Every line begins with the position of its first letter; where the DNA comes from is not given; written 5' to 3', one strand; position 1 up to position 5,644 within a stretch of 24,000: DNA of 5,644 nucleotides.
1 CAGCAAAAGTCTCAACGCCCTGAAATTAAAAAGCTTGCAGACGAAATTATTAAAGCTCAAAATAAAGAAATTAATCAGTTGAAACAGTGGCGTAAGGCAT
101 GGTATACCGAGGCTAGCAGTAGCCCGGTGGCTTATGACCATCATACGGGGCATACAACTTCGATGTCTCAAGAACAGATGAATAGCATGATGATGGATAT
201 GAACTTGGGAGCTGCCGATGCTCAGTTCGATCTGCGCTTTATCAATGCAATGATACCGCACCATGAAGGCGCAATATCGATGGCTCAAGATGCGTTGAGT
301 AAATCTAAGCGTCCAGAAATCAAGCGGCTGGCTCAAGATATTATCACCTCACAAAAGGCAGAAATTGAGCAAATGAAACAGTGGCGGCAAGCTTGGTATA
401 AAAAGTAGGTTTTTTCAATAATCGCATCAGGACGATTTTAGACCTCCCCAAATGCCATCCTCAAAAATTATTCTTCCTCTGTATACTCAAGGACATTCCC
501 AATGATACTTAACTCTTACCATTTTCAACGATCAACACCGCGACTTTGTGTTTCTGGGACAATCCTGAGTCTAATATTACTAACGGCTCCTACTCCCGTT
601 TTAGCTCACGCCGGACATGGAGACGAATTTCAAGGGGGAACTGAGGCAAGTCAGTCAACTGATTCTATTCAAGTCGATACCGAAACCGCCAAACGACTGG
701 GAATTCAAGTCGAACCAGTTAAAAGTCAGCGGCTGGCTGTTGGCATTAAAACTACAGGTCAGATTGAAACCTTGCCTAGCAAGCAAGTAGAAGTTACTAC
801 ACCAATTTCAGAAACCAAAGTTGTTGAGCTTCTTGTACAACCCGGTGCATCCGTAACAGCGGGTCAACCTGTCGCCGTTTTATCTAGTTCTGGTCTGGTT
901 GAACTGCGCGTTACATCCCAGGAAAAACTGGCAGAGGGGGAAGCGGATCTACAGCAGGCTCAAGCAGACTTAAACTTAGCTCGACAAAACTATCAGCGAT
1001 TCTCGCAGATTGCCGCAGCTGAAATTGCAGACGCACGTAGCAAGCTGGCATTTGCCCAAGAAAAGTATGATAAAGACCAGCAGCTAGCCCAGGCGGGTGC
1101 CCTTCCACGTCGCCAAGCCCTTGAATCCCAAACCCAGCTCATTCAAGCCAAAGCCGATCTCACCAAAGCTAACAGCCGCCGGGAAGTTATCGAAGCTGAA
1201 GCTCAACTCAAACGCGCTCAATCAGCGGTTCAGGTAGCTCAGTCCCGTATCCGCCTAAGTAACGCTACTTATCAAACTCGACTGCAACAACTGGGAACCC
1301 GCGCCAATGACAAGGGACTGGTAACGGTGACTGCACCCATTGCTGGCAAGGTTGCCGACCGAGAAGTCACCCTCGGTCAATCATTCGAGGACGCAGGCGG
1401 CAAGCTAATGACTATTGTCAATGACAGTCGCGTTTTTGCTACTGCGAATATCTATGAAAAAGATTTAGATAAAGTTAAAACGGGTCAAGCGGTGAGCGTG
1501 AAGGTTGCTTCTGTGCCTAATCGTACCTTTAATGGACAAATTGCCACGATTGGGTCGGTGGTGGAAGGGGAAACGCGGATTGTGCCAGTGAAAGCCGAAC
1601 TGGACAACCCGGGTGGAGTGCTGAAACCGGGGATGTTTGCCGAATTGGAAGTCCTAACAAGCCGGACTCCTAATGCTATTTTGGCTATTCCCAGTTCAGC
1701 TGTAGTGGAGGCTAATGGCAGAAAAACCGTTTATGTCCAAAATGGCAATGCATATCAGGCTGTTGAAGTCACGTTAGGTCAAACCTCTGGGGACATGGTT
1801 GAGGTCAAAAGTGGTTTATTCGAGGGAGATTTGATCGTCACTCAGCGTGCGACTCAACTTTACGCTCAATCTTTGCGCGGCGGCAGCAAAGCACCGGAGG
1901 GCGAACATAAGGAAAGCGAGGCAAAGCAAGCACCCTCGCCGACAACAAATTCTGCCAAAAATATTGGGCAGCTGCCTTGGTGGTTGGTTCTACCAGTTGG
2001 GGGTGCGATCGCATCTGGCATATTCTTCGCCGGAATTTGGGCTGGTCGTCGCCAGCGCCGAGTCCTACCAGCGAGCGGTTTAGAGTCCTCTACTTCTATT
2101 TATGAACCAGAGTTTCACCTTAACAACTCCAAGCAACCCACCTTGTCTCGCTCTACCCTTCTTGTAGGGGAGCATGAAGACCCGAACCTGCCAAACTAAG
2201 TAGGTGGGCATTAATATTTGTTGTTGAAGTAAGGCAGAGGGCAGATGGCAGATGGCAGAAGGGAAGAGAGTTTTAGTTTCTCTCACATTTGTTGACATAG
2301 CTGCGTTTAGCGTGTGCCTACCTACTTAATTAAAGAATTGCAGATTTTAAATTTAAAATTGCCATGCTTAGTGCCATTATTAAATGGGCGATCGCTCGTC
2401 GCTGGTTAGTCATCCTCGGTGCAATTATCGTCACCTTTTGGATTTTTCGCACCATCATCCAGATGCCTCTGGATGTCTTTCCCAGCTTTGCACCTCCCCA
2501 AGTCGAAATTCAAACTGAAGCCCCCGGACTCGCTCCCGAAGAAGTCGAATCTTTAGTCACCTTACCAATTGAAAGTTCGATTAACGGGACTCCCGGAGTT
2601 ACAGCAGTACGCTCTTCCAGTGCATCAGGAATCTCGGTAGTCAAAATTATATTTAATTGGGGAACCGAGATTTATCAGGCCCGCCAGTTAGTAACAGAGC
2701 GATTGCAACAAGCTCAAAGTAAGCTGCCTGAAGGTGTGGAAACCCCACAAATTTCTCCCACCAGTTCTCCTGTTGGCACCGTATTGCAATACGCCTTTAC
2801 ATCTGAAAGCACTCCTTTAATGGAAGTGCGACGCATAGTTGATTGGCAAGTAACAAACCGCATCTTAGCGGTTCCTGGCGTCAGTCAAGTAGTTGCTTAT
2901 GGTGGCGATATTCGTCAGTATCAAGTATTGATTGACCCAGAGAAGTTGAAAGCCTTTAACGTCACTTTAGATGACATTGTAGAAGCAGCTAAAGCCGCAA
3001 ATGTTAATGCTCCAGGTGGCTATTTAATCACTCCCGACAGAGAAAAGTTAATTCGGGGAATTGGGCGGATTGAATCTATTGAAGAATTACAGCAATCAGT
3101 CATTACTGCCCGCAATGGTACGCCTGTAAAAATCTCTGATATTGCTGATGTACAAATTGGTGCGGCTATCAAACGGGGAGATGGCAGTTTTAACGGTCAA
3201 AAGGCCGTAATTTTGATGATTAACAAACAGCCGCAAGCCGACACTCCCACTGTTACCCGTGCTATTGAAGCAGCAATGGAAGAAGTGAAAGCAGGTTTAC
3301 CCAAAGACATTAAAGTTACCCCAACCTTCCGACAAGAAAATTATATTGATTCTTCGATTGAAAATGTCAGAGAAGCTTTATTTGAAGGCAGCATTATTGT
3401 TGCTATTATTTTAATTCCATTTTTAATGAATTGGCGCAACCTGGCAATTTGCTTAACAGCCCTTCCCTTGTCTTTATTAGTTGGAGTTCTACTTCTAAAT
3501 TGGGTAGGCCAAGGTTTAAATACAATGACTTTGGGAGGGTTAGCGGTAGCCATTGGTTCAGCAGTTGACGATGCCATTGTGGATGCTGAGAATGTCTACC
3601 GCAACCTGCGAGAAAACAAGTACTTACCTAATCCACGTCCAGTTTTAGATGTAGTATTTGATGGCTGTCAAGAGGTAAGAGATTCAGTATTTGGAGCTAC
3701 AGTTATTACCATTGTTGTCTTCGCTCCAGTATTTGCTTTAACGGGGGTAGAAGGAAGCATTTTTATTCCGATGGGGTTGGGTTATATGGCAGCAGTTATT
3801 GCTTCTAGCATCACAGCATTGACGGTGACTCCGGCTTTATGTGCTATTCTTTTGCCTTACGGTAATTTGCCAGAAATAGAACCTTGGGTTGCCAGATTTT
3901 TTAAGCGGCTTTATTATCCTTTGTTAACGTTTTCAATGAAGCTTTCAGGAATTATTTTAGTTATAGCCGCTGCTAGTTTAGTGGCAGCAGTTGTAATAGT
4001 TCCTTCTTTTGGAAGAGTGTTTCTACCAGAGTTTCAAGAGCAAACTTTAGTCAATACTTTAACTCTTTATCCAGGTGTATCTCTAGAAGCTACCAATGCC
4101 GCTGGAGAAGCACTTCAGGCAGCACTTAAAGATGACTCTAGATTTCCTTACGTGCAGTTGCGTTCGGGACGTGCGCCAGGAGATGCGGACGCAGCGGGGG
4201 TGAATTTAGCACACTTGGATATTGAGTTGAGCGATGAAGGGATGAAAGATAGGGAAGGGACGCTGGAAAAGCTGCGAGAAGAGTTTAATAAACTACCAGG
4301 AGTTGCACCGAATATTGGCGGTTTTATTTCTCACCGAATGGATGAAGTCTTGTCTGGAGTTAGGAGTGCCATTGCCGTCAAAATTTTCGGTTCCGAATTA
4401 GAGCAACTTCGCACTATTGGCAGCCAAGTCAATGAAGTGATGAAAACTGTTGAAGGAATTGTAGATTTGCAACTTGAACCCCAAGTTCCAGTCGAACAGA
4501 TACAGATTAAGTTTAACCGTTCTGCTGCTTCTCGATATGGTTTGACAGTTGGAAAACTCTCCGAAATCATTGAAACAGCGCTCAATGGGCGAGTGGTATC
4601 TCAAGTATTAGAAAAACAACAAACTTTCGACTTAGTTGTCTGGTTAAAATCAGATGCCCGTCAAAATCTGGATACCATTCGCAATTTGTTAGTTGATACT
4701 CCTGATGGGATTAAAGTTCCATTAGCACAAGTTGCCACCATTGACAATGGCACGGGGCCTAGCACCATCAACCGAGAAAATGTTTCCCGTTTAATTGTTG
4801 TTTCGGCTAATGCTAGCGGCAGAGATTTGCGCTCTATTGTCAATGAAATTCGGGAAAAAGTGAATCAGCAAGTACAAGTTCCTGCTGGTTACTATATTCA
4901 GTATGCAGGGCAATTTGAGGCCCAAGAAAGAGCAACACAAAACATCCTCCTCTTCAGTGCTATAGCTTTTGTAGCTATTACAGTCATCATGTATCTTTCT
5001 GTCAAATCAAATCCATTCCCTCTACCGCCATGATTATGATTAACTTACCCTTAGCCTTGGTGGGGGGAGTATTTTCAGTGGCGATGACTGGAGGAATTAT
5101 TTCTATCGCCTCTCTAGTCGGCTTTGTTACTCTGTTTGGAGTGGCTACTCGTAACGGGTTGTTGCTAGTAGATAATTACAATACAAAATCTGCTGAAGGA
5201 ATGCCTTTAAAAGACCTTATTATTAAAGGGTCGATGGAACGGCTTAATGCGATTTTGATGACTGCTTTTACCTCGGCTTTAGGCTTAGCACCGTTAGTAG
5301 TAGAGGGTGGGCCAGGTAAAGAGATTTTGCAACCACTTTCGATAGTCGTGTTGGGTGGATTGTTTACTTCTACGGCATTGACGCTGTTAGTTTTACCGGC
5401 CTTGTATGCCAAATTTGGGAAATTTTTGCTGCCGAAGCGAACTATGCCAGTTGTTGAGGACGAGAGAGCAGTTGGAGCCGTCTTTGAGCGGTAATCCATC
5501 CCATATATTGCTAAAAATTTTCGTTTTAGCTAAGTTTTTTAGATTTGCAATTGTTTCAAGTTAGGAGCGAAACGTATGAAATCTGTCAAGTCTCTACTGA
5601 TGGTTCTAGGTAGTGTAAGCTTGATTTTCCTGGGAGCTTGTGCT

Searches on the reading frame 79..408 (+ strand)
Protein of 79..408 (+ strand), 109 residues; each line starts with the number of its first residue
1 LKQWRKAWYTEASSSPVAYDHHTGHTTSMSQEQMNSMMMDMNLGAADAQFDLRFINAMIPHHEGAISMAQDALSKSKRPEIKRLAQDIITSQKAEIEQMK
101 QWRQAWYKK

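Call 6: search_protein_families(library=pfam, proteins=[window:79-408:+], max_evalue=0.01)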
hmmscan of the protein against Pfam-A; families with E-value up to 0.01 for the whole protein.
window:79-408:+ (109 aa): 2 families
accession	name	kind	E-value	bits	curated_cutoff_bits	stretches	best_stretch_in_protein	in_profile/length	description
PF03713.19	DUF305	-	2.8e-25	89.6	27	1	1-102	49-150/151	Domain of unknown function (DUF305)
PF13628.12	DUF4142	-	2.8e-06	28.1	27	1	34-100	70-136/138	Domain of unknown function (DUF4142)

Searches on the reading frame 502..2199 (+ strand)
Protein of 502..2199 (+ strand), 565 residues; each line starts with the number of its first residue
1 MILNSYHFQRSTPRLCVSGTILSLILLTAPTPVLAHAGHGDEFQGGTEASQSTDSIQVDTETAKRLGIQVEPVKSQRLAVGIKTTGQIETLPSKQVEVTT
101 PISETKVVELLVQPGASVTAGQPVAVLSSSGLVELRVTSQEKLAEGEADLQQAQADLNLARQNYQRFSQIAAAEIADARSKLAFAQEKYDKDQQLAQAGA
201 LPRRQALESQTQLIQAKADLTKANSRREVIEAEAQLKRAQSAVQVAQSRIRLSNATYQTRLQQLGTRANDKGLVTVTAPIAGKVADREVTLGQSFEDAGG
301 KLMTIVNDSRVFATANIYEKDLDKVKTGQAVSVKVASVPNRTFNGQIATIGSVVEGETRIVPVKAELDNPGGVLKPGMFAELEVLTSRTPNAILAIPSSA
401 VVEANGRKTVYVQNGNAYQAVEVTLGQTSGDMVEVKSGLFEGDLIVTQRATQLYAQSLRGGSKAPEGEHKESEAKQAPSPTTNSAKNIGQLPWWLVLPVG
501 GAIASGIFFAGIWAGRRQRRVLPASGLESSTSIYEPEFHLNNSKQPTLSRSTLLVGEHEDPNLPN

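Call 6: search_protein_families(library=pfam, proteins=[window:502-2199:+], max_evalue=0.01)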
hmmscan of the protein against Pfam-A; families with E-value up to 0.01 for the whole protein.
window:502-2199:+ (565 aa): 4 families
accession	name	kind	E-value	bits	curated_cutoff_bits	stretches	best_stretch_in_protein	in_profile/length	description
PF16576.10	HlyD_D23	-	2e-33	115.9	30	1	211-380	54-214/214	Barrel-sandwich domain of CusB or HlyD membrane-fusion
PF13437.12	HlyD_3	-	1.5e-16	61.5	22.2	1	275-377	1-106/106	HlyD family secretion protein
PF12700.13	HlyD_2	-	8e-05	22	25.1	1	299-414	255-361/416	HlyD family secretion protein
PF00364.28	Biotin_lipoyl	-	0.0039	17.4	22.1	0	102-129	12-38/73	Biotin-requiring enzyme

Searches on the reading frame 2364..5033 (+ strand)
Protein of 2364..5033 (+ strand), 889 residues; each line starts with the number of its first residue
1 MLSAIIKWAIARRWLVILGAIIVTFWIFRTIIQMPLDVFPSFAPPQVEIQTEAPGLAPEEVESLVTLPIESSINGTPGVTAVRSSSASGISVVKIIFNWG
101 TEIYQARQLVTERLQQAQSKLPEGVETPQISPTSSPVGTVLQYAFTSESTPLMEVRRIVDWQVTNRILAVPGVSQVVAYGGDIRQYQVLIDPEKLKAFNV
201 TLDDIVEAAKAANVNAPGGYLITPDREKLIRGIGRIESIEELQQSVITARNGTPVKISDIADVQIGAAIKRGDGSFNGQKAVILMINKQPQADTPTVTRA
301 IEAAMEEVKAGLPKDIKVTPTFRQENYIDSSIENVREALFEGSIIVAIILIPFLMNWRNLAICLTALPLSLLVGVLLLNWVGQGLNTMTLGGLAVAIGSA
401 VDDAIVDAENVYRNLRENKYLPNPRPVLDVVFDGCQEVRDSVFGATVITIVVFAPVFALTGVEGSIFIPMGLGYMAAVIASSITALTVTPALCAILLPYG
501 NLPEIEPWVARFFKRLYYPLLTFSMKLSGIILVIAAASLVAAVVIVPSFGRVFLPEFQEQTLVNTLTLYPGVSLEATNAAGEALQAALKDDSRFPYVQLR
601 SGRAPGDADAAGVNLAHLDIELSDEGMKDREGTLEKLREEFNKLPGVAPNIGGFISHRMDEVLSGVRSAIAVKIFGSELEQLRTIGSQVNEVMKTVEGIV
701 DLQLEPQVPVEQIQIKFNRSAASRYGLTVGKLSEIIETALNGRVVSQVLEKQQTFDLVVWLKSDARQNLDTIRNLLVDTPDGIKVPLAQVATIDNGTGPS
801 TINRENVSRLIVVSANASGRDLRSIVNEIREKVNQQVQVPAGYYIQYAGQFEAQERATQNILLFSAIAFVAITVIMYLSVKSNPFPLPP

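Call 6: search_protein_families(library=pfam, proteins=[window:2364-5033:+], max_evalue=0.01)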
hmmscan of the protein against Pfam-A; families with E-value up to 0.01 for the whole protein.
window:2364-5033:+ (889 aa): 1 family
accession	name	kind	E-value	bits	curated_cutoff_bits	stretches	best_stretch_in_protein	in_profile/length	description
PF00873.25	ACR_tran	-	1.6e-238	794.7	28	1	5-887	1-890/1021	AcrB/AcrD/AcrF family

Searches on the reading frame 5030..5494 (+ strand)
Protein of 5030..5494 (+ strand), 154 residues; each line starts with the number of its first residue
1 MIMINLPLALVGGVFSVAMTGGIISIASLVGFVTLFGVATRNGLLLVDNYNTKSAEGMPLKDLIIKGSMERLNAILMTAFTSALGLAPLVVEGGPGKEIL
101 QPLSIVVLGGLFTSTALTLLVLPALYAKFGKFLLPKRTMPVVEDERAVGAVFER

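Call 6: search_protein_families(library=pfam, proteins=[window:5030-5494:+], max_evalue=0.01)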
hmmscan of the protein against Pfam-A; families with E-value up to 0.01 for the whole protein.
window:5030-5494:+ (154 aa): 2 families
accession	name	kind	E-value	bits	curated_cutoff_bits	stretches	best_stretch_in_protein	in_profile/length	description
PF00873.25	ACR_tran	-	3.2e-42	144.8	28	1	1-129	891-1020/1021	AcrB/AcrD/AcrF family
PF03176.21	MMPL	-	0.00038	19.9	20.5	1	22-137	198-312/333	MMPL family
